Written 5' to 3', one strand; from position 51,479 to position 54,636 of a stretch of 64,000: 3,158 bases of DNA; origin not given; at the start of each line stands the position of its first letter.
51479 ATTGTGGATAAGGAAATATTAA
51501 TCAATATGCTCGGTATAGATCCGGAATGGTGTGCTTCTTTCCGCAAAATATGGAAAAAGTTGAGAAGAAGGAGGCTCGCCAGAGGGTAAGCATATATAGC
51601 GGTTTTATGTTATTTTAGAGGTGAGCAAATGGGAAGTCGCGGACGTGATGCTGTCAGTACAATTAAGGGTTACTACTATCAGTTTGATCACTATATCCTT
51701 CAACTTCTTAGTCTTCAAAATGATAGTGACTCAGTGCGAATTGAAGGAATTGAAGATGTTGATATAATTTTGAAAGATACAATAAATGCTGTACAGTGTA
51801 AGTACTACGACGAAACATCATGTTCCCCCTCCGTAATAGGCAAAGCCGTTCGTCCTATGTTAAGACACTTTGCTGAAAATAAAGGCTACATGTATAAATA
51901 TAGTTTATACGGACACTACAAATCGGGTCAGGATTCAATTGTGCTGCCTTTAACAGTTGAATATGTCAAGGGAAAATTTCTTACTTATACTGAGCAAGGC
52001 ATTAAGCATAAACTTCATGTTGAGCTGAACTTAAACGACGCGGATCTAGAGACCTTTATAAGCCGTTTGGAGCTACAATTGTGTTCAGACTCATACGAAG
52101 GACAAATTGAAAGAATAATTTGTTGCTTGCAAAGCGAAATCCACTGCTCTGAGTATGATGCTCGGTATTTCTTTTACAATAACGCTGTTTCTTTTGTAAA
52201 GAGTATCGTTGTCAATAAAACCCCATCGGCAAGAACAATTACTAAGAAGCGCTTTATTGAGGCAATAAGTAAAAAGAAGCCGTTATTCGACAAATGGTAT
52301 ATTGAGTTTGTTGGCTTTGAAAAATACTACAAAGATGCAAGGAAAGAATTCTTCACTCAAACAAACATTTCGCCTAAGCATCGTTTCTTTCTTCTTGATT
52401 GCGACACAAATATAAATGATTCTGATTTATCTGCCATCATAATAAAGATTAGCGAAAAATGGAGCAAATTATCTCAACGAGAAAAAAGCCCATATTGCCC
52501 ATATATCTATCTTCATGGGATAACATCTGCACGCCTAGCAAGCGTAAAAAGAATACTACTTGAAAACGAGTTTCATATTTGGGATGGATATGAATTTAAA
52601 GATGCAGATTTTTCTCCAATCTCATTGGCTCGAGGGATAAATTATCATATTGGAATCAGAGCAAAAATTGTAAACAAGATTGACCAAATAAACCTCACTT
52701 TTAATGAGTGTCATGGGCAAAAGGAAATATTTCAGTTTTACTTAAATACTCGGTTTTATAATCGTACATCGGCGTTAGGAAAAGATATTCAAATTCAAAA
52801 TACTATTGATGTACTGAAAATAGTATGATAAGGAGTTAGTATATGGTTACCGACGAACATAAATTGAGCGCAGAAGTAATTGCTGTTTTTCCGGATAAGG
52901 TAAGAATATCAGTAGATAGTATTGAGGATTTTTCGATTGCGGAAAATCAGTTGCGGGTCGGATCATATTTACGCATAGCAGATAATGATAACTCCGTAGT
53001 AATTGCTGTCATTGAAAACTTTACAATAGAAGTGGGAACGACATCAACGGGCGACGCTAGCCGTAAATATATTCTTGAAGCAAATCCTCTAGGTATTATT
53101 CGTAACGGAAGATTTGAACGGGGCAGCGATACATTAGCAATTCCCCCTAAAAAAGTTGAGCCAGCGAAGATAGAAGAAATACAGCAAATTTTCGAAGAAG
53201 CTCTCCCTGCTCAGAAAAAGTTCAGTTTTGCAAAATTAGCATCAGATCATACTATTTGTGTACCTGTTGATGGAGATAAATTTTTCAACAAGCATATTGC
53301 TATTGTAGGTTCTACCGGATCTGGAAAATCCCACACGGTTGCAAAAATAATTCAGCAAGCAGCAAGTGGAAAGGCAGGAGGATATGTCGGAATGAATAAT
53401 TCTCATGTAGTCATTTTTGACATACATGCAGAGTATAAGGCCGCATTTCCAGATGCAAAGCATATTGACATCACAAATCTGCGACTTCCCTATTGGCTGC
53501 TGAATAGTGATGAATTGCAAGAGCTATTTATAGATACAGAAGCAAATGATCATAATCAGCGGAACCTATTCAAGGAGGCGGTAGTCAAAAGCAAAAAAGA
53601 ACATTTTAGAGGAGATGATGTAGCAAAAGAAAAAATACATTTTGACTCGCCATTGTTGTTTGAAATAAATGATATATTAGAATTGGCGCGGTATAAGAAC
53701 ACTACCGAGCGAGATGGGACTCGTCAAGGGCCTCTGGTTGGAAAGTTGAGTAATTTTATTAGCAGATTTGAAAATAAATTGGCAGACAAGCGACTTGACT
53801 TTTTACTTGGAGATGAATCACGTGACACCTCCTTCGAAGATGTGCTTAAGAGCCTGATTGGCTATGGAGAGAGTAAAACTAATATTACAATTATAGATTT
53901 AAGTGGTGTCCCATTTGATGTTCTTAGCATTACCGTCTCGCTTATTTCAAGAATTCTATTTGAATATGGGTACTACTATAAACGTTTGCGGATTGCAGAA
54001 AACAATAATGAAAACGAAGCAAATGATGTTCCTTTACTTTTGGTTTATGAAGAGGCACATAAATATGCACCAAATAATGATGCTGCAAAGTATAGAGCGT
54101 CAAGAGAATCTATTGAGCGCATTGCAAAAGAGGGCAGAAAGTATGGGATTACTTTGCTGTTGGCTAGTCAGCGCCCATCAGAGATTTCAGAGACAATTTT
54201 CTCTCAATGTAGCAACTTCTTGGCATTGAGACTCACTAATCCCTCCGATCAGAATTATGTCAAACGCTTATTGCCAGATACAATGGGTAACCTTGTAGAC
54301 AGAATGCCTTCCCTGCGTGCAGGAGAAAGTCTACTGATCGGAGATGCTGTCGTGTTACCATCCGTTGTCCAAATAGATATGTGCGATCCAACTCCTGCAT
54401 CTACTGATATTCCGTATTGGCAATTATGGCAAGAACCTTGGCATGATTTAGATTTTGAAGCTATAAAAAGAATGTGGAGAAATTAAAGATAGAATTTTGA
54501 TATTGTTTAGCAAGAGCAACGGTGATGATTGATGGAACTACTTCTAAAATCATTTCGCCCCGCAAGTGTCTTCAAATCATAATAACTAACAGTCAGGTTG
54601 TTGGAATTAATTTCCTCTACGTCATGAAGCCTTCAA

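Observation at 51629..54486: Two-gene nuclease-plus-HerA ATPase module at the end of the defence cassette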

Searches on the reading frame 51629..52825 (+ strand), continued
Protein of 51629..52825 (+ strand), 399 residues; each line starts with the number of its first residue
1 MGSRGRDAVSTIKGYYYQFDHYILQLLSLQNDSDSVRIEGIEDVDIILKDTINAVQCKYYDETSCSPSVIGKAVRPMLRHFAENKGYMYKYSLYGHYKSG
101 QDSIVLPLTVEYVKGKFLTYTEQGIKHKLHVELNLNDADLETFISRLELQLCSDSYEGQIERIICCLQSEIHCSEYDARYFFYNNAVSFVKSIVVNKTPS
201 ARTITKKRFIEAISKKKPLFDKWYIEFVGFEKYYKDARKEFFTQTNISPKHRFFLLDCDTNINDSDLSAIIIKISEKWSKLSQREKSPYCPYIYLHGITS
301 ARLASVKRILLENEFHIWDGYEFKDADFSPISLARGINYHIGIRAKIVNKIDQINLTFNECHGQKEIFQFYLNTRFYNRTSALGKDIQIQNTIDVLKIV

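Call 53: fold_search(model_id=the predicted structure, library=pdb)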
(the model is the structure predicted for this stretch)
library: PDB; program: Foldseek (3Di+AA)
matches with E <= 10: 1178; with E <= 0.001: 24
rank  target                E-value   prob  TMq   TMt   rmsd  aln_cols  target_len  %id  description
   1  8zgi_A                2.2e-32  1.00  0.63  0.64   7.9       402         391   36  Crystal structure of DUF4297 from E.Coli (released 2025-03-12)
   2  9c1m_G                3.7e-20  1.00  0.44  0.41  15.6       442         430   19  HerA-DUF assembly 1 (released 2025-06-04)
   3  8xav_G                2.3e-19  1.00  0.54  0.84   3.4       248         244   31  Cryo-EM structure of an anti-phage defense complex (released 2024-06-05)
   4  8zir_K                2.5e-15  1.00  0.47  0.48  11.9       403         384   20  DUF4297-HerA complex (released 2025-03-12)
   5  8zir_E                6.1e-15  1.00  0.46  0.47  11.8       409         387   19  DUF4297-HerA complex (released 2025-03-12)
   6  8xav_M                3.3e-14  1.00  0.41  0.92   1.7       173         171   31  Cryo-EM structure of an anti-phage defense complex (released 2024-06-05)
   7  8xaw_Q                6.7e-14  1.00  0.40  0.92   1.6       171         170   30  Cryo-EM structure of an anti-phage defense complex bound to AMPPNP and DNA at state 1 (released 2024-06-05)
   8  8ziq_A                6.7e-14  1.00  0.44  0.45  11.8       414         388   19  HerA-DUF4297 complex with DNA (released 2025-03-12)
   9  8zir_I                7.5e-14  1.00  0.44  0.46  12.0       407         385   20  DUF4297-HerA complex (released 2025-03-12)
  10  8zir_G                9.5e-14  1.00  0.45  0.47  12.1       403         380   19  DUF4297-HerA complex (released 2025-03-12)
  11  8ziq_C                2.4e-13  1.00  0.44  0.46  11.6       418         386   19  HerA-DUF4297 complex with DNA (released 2025-03-12)
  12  9c1m_A                1.1e-12  1.00  0.47  0.44  13.1       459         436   19  HerA-DUF assembly 1 (released 2025-06-04)
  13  8dgc_A                5.7e-08  1.00  0.38  0.08  19.6       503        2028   10  Avs3 bound to phage PhiV-1 terminase (released 2022-08-03)
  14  9nxx_D                7.9e-07  1.00  0.38  0.40  16.0       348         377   12  LmuA_conformation 1 (released 2025-12-17)
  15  9c5x_A                3.4e-06  1.00  0.33  0.70   3.8       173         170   16  Molecular basis for HerA-Duf supramolecular complex in anti-phage defense - Assembly 3 (released 2025-06-04)
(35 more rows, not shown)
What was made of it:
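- On DUF4297–HerA anti-phage system: The fold matches 8zgi_A at E=2e-32 and Avs3/LmuA Cap4-type domains (call 53). The model superposes on the solved CTD chains 8xav_M and 8xaw_Q at TM 0.92 and rmsd 1.6-1.7 A (call 53).
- Closest known: Other solved HerA–DUF4297 complexes. Same: Foldseek probability is 1.0 (call 53).
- Closest known: Other solved HerA–DUF4297 complexes. Different: These are much more distant DUF4297 subtypes, at ~19-20% identity in the structural alignment (call 53).
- Closest known: Cap4-type nuclease domains. Same: The N-terminal domain shares the PD-(D/E)xK Cap4-like fold (Foldseek E=6e-8 to 8e-5; call 53).
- Tried and rejected: The Cap4 relationship had to be shown by fold (call 53).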

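Call 68: list_cluster_members(proteins=[window:51629-52825:+, window:52843-54483:+, window:38567-40105:+, window:49961-51586:+])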
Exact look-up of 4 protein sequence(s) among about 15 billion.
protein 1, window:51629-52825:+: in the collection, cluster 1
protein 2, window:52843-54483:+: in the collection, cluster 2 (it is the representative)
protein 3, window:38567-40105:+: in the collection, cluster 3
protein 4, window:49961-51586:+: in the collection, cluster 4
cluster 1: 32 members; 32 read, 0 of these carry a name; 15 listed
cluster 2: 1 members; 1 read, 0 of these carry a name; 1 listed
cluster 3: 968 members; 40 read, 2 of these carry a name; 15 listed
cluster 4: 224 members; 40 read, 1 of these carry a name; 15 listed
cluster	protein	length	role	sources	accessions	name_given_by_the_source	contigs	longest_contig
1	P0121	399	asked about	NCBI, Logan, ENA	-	-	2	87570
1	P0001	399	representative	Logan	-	-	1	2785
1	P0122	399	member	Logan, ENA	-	-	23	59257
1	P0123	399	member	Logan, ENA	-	-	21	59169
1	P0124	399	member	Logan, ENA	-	-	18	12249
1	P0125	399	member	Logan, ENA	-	-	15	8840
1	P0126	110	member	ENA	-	-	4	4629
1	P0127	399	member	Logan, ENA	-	-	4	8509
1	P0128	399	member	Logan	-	-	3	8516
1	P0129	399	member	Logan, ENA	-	-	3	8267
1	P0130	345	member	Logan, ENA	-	-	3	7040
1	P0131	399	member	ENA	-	-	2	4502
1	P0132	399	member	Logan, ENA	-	-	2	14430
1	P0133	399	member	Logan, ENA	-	-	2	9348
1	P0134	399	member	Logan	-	-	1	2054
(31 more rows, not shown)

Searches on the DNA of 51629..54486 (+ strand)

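Call 72: search_dna_similar(query=window:51629-54486:+, collection=plasmids, mode=distant, max_rows=10)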
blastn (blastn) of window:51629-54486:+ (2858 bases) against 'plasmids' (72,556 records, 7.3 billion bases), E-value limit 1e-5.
Records with a match: 23; places in all: 23; records where one place covers at least 80% of the query: 0.
Best place of each record, by identity: 60-80% 23.
By first word of the organism name: Ralstonia 4; Agrobacterium 4; Rhizobium 2; Peribacillus 2; Yoonia 1; Phaeobacter 1; Paraburkholderia 1; Pseudosulfitobacter 1; Burkholderia 1; Pseudoalteromonas 1; and 5 more.
By predicted mobility (MOB-suite, as given by PLSDB): non-mobilizable 11; conjugative 9; mobilizable 3.
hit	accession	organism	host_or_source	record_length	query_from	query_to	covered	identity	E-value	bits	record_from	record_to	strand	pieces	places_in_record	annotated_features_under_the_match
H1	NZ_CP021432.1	Yoonia vestfoldensis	Skeletonema marinoi strain RO5AC,Cell ...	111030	1632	2792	30%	67.8%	4e-36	285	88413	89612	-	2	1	ATP-binding protein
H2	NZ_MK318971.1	Rhizobium rhizogenes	-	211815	1632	2699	28%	67.7%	1e-30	254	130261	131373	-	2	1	none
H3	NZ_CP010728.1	Phaeobacter inhibens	cell culture,clam larvae aquaculture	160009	1632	2680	26%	69.5%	1e-35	293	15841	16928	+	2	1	ATP-binding protein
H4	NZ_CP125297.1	Paraburkholderia sabiae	Mimosa caesalpiniifolia,cell ...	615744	1644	2614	23%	67.3%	5e-22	202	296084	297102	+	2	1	DUF87 domain-containing protein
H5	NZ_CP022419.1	Pseudosulfitobacter pseudonitzschiae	Skeletonema marinoi strain RO5AC,Cell ...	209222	2253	2808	19%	67.6%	3e-38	168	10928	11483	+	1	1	ATP-binding protein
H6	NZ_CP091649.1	Burkholderia aenigmatica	-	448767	2217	2788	20%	64.2%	3e-19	105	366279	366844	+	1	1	herA: anti-phage-associated helicase HerA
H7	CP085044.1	Ralstonia solanacearum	sunflower,cell culture,stem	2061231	1477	1961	17%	67.1%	5e-29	138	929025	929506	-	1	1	DUF87 domain-containing protein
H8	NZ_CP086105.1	Ralstonia sp. RS650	sunflower,cell culture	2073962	1477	1961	17%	67.1%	5e-29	138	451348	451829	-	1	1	none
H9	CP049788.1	Ralstonia solanacearum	whole organism,isolated from the ...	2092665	1477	1961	17%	67.1%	5e-29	138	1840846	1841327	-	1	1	ATP-binding protein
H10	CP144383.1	Ralstonia solanacearum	tobacco,whole organism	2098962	1477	1961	17%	67.1%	5e-29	138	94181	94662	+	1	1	DUF87 domain-containing protein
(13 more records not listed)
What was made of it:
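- HerA homologues occur on at least 23 plasmids (call 72).
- Tried and rejected: A DNA-level search of plasmids gave only weak (64-70%) partial HerA matches (call 72).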

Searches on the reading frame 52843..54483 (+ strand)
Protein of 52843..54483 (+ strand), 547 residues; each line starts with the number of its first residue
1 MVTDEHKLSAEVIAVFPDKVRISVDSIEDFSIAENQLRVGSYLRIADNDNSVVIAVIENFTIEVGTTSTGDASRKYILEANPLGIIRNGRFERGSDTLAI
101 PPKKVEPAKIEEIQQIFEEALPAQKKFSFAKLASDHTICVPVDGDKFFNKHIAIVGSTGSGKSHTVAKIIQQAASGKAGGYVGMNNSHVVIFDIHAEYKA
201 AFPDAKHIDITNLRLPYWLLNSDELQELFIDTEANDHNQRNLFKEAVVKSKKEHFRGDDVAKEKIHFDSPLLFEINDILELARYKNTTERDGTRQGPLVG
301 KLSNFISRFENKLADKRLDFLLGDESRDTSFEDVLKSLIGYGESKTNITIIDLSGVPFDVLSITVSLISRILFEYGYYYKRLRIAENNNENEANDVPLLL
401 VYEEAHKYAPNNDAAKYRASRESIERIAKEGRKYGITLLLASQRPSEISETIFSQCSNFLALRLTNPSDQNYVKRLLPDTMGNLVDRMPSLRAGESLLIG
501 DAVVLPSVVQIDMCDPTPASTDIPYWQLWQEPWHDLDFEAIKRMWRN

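Call 3: search_protein_families(library=pfam, proteins=[window:52843-54483:+], max_evalue=0.1)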
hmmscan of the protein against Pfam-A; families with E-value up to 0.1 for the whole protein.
window:52843-54483:+ (547 aa): 11 families
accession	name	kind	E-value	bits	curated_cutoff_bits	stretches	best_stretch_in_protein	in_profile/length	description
PF01935.23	DUF87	-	1.6e-34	120.4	23.2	1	132-370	6-218/220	Helicase HerA, central domain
PF01580.24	FtsK_SpoIIIE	-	4.6e-08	33.2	24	1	150-175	40-65/221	FtsK/SpoIIIE family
PF10412.15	TrwB_AAD_bind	-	1.8e-07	30.9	20.5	1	149-209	15-65/387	Type IV secretion-system coupling protein DNA-binding domain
PF05872.18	HerA_C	-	1.7e-05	24.1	22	1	398-504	259-361/502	Helicase HerA-like C-terminal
PF04851.21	ResIII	-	0.0018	18.6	22.5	1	149-175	23-49/164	Type III restriction enzyme, res subunit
PF12846.13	AAA_10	-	0.0022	17.5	27.5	1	142-204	14-70/362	AAA-like domain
PF13401.12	AAA_22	-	0.018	15.8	27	1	150-196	6-43/130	AAA domain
PF05729.18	NACHT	-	0.028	14.7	26.7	1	152-178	3-29/167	NACHT domain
PF06745.19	ATPase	-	0.051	13.4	26.6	0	150-188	20-60/231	KaiC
PF00005.33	ABC_tran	-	0.058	14.4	25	0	150-182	12-42/137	ABC transporter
PF19044.6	P-loop_TraG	-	0.061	12.4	25.8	1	141-200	21-71/413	TraG P-loop domain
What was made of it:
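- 52843..54486 (+): Anti-phage-associated HerA ATPase gene (547 aa): N-terminal HAS beta-barrel, RecA-like core (Walker A K162/S163, Walker B E403/E404, R-finger R432/K433), helix bundle with a short insertion loop, and a C-terminal hook. Pfam DUF87 E=1.6e-34 (call 3).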

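Call 4: search_protein_families(library=padloc, proteins=[window:52843-54483:+], max_evalue=0.1)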
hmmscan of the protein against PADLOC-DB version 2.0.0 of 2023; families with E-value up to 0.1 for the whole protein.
window:52843-54483:+ (547 aa): 17 families
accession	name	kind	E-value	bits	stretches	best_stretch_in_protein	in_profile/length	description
PDLC02188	HerA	-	9.1e-267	884.5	2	293-546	323-577/578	-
PDLC04105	HerA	-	2.5e-136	453.6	1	6-546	9-570/576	-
PDLC04104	HerA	-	6.4e-83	276.6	1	194-533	20-358/379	-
PDLC04102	HerA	-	2.5e-81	271.9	2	302-533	412-641/654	-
PDLC04098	HerA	-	4.1e-78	261.6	2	259-546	402-684/686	-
PDLC04106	HerA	-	6.3e-72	241.1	2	266-545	388-662/667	-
PDLC04100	HerA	-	2e-50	170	2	297-533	349-576/580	-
PDLC02185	HerA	-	1e-49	167.8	2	332-531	389-581/585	-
PDLC04101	HerA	-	1.3e-49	167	1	105-365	124-397/400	-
PDLC04103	HerA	-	4.1e-47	158.8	2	292-531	346-576/579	-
PDLC04097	HerA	-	2e-43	146.9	2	340-531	426-613/618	-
PDLC04107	HerA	-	1.1e-24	85.1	1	105-273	125-304/306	-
PDLC04140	mad8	-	3.9e-21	73.9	1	141-513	19-301/314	mads_8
PDLC04099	HerA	-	5.6e-18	63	1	105-200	125-212/214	-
PDLC01055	HerA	-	2.6e-14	50.9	2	400-475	419-490/532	Type III coevolved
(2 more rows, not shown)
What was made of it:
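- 52843..54486 (+): PADLOC PDLC02188 E=9.1e-267 (call 4).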

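Call 5: search_protein_families(library=ncbifam, proteins=[window:52843-54483:+], max_evalue=0.1)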
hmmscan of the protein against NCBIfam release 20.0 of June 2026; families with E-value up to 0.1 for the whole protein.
window:52843-54483:+ (547 aa): 22 families
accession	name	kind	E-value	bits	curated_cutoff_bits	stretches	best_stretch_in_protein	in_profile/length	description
NF042944.1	HerA_antiphage_2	equivalog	2e-257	855.6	850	2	285-545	315-576/576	anti-phage-associated helicase HerA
NF042943.1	HerA_antiphage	equivalog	1.5e-47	162.4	800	2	332-529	380-566/566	anti-phage-associated helicase HerA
NF040937.1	HerA_Thermprot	equivalog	7.5e-38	130.2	800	1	147-530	138-480/487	DNA double-strand break repair helicase HerA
NF040819.1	helicase_HerA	equivalog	4.7e-34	117.8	970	2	386-511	392-514/561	DNA double-strand break repair helicase HerA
NF053655.1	CedD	equivalog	1.9e-18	66.4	600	2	149-213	221-276/527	DNA-translocating ATPase CedD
NF033849.1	ser_rich_anae_1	subfamily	1.3e-11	42.6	650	1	339-473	971-1099/1163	serine-rich protein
TIGR03925.1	T7SS_EccC_b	equivalog_domain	3.1e-07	29.1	346.55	1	415-474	200-259/564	type VII secretion protein EccCb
NF045975.1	VirB4_plasma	equivalog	1.8e-05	22.7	590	1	147-200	513-557/894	Mbov_0397 family ICE element conjugal transfer ATPase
NF041017.1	DNA_import_CedB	equivalog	3.9e-05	22.5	700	1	391-474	467-545/590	DNA import protein CedB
NF041214.1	plasmid_TraB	equivalog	0.00044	18.9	800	0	418-471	360-416/639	plasmid transfer protein TraB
TIGR03928.1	T7_EssCb_Firm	equivalog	0.00076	17.2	778.4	1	427-471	605-650/1296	type VII secretion protein EssC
TIGR03499.1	FlhF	equivalog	0.0024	17.9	174.15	1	137-174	184-223/286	flagellar biosynthesis GTPase FlhF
TIGR03924.1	T7SS_EccC_a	equivalog_domain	0.0034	16.2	509.15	0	423-446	585-608/673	type VII secretion protein EccCa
NF003673.1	PRK05298.1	equivalog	0.014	13.8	743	1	150-204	30-80/653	excinuclease ABC subunit UvrB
NF045973.1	conju_CD1115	equivalog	0.021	13.7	250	0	146-168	21-43/442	VirD4-like conjugal transfer protein, CD1115 family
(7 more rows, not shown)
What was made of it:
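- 52843..54486 (+): NCBIfam NF042944, 855.6 bits against a cutoff of 850 (call 5).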

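Call 7: search_solved_structures(query=window:52843-54483:+, max_evalue=0.001, show_alignments=1)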
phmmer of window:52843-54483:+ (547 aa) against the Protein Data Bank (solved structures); distinct sequences matched with E-value up to 0.001: 11.
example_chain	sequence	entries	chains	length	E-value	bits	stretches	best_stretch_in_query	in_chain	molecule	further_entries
8xau_A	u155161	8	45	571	4.3e-206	689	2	6-293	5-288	ATP-binding protein | HerA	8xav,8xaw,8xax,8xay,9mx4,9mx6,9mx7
9c1m_M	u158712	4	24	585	1.7e-130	439.6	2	276-546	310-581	ATP-binding protein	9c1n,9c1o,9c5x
8ziq_M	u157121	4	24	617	4.4e-121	408.5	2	294-546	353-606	HerA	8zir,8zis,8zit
8wiv_A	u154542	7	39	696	6.6e-48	167.1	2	331-546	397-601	Helicase HerA central domain-containing protein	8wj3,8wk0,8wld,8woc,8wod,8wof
8j4u_M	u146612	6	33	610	1.5e-27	99.9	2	393-530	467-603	Nucleoside triphosphate hydrolase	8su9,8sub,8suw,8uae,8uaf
4d2i_A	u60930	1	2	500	2.8e-27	99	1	147-521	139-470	HERA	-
8yho_A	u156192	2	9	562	3.8e-26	95.3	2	386-511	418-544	DUF87 domain-containing protein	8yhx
9x1l_A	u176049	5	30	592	8.3e-25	90.8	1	373-511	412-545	DNA helicase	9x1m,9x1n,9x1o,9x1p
8wet_A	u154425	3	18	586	5.9e-07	31.9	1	398-476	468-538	TdpA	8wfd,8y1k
11kk_A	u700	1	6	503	0.00023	23.4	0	397-513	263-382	HerA like helicase YjgR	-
7es4_A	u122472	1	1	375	0.00036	22.7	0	346-446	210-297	DNA phosphorothioation-dependent restriction protein DptH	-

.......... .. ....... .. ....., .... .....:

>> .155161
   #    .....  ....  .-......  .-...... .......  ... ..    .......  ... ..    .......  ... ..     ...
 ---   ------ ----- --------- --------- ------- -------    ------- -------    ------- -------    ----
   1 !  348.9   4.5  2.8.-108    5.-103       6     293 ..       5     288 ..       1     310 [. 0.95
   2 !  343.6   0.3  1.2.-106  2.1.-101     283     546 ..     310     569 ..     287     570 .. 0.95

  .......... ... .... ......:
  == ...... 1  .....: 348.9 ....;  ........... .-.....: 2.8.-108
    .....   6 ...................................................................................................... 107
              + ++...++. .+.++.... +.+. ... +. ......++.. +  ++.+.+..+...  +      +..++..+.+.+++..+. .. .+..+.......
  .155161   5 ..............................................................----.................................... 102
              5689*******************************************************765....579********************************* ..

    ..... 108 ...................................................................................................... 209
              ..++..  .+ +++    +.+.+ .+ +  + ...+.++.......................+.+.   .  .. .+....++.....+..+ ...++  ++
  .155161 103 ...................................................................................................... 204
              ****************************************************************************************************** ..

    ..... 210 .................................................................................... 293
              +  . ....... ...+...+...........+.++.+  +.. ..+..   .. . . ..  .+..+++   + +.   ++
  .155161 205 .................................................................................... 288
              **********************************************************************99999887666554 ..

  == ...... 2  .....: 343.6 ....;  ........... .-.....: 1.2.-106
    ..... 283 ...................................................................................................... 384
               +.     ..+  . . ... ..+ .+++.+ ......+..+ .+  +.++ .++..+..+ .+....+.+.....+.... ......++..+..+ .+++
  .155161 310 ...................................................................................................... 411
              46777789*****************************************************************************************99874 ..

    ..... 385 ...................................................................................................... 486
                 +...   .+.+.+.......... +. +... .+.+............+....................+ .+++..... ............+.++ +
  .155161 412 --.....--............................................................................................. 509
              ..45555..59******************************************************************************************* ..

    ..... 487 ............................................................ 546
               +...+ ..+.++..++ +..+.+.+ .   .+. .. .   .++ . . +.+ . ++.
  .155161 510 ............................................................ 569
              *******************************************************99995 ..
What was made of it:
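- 52843..54486 (+): PDB 8xau_A E=4e-206, aligned to chain residues 5-569 of 571 (call 7).
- On DUF4297–HerA anti-phage system: The alignment reaches chain residue 569 of 571 (call 7).
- Closest known: Archaeal/bacterial NurA–HerA end-resection complex. Same: HerA-clade hexameric translocase with a HAS barrel and a RecA core (E=2.8e-27; call 7).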
